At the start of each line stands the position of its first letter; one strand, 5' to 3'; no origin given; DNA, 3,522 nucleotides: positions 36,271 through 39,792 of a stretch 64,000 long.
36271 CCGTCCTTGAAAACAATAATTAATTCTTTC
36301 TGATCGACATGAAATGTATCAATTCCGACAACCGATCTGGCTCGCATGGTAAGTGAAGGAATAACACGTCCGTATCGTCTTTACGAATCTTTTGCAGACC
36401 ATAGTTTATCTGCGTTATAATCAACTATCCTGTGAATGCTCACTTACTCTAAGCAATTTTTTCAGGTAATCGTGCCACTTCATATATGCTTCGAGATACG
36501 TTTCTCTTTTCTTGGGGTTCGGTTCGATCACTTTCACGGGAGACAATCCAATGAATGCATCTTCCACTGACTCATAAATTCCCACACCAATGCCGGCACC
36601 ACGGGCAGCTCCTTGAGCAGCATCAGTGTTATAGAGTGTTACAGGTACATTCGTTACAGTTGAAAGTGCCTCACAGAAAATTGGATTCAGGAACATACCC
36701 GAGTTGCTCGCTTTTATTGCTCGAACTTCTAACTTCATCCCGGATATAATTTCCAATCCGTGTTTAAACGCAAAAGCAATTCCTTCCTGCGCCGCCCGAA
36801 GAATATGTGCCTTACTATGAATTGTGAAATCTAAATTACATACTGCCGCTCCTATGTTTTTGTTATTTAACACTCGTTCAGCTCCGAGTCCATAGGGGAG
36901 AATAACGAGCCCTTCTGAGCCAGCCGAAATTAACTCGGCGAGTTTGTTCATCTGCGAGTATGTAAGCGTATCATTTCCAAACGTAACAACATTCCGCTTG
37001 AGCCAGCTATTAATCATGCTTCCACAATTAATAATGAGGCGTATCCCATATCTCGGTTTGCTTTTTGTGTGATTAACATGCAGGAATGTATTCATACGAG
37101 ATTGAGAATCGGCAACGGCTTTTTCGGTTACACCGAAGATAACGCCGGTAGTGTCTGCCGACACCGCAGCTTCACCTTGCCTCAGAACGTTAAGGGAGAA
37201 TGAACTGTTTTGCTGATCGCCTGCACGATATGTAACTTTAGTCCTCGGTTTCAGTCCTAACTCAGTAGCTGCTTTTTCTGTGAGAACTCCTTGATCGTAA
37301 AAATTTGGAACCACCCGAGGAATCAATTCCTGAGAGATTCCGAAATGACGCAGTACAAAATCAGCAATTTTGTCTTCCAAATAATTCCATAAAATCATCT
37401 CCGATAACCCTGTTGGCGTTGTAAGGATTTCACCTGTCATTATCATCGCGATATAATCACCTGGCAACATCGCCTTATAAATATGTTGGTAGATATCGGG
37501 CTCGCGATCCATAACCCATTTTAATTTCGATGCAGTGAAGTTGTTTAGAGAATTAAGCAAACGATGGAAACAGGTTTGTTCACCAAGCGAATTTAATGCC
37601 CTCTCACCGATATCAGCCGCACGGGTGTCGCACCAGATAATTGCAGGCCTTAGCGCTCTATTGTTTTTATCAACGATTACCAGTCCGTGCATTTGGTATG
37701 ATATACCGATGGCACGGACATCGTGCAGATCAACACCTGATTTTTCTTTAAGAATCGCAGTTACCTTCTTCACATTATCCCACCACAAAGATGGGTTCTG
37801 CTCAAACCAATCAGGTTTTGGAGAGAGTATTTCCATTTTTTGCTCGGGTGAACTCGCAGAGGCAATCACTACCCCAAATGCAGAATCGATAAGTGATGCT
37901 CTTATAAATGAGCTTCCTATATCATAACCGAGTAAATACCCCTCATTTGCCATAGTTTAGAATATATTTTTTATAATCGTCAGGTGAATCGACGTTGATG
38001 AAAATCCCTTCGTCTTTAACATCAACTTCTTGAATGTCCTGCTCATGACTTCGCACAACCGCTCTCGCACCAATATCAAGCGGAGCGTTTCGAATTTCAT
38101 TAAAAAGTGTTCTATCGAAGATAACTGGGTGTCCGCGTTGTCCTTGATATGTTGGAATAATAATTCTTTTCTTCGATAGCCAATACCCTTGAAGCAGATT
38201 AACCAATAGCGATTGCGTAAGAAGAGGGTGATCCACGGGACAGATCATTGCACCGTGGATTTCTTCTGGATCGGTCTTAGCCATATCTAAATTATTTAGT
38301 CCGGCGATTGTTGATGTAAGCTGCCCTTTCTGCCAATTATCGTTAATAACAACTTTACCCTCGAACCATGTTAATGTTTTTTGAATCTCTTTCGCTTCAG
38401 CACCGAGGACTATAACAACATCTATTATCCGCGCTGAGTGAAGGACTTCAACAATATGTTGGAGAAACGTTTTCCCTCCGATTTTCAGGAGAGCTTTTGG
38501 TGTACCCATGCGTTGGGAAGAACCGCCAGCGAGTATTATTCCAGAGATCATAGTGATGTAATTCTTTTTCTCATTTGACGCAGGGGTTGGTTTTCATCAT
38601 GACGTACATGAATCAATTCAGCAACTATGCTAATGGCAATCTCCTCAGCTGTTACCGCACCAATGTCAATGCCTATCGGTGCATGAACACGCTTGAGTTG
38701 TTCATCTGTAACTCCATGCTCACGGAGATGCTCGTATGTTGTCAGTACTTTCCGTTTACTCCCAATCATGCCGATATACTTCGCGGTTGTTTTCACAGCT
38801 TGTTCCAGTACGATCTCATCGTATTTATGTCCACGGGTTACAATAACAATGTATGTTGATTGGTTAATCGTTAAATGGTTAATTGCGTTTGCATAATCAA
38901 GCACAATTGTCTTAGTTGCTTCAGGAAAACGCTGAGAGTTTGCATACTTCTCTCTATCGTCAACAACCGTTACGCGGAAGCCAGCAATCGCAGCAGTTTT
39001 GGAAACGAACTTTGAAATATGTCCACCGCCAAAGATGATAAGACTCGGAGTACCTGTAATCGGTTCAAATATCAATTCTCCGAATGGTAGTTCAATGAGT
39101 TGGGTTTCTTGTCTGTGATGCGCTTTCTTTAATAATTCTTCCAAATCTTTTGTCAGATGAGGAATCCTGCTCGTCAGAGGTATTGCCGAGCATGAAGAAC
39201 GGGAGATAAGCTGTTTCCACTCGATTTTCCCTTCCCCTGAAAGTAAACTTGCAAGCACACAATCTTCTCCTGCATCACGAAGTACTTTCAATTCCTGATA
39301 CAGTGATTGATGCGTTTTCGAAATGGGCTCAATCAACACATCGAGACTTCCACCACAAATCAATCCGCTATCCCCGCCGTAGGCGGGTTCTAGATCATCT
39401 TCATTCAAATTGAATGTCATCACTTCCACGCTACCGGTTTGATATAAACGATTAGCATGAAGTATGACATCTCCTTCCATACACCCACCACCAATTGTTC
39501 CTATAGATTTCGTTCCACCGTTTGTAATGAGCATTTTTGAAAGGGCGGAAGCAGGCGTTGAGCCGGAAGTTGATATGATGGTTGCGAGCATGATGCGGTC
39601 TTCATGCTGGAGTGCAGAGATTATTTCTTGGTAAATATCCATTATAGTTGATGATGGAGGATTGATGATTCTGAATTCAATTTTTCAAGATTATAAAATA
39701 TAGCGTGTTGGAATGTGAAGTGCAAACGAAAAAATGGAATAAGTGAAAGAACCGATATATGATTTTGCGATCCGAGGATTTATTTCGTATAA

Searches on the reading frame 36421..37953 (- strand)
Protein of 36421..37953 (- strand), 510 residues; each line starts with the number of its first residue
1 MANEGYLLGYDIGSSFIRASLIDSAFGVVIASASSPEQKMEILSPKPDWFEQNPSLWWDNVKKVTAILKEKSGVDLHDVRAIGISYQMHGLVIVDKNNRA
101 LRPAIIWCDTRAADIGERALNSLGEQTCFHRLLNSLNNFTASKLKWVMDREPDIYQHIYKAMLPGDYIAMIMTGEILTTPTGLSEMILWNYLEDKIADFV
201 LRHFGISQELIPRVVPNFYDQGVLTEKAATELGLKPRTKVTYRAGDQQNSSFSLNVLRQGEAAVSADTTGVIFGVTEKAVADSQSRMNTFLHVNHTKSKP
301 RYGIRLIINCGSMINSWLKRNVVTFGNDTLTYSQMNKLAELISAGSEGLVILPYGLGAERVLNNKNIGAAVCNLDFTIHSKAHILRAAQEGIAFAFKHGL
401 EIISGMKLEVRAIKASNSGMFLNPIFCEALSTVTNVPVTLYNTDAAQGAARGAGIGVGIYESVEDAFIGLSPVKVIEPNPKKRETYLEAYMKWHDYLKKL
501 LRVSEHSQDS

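Call 86: search_protein_families(library=pfam, proteins=[window:36421-37953:-], max_evalue=0.00001)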
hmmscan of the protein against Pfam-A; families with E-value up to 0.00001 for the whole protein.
window:36421-37953:- (510 aa): 2 families
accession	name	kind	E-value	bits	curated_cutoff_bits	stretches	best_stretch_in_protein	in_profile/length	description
PF00370.27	FGGY_N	-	3.1e-49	168.2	28.8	1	6-252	1-244/245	FGGY family of carbohydrate kinases, N-terminal domain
PF02782.22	FGGY_C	-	9.6e-15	55.3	27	1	262-446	1-185/198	FGGY family of carbohydrate kinases, C-terminal domain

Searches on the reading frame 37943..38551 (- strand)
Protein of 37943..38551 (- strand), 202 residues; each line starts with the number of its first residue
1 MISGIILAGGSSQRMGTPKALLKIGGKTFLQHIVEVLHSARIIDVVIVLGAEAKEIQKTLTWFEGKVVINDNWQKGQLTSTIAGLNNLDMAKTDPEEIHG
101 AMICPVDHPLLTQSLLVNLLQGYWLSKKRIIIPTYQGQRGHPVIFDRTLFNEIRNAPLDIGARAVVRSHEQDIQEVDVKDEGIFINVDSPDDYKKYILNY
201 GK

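Call 86: search_protein_families(library=pfam, proteins=[window:37943-38551:-], max_evalue=0.00001)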
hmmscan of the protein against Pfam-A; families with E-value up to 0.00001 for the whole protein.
window:37943-38551:- (202 aa): 2 families
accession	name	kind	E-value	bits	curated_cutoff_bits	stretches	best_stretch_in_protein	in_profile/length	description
PF12804.13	NTP_transf_3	-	1.8e-36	126.2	27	1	4-170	1-158/160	MobA-like NTP transferase domain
PF01128.25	IspD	-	9.5e-06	26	27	0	5-59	4-61/221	2-C-methyl-D-erythritol 4-phosphate cytidylyltransferase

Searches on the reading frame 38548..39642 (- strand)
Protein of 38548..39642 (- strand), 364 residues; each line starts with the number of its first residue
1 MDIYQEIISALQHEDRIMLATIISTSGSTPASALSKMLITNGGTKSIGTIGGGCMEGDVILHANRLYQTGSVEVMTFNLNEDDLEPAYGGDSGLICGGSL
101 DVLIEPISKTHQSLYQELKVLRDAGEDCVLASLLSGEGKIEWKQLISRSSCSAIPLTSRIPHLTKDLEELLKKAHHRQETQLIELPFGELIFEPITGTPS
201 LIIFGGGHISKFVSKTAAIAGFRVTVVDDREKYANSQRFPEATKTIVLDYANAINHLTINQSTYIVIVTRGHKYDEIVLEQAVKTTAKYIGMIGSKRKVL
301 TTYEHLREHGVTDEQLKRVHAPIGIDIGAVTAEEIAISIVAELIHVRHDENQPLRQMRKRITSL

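Call 86: search_protein_families(library=pfam, proteins=[window:38548-39642:-], max_evalue=0.00001)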
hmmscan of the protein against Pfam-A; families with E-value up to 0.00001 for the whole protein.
window:38548-39642:- (364 aa): 2 families
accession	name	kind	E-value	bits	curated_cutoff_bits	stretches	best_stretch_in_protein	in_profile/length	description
PF13478.12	XdhC_C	-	2.3e-45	154.6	29.7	1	201-343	1-125/125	XdhC Rossmann domain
PF02625.21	XdhC_CoxI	-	9.5e-17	61.1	24.3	1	12-77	3-67/68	XdhC and CoxI family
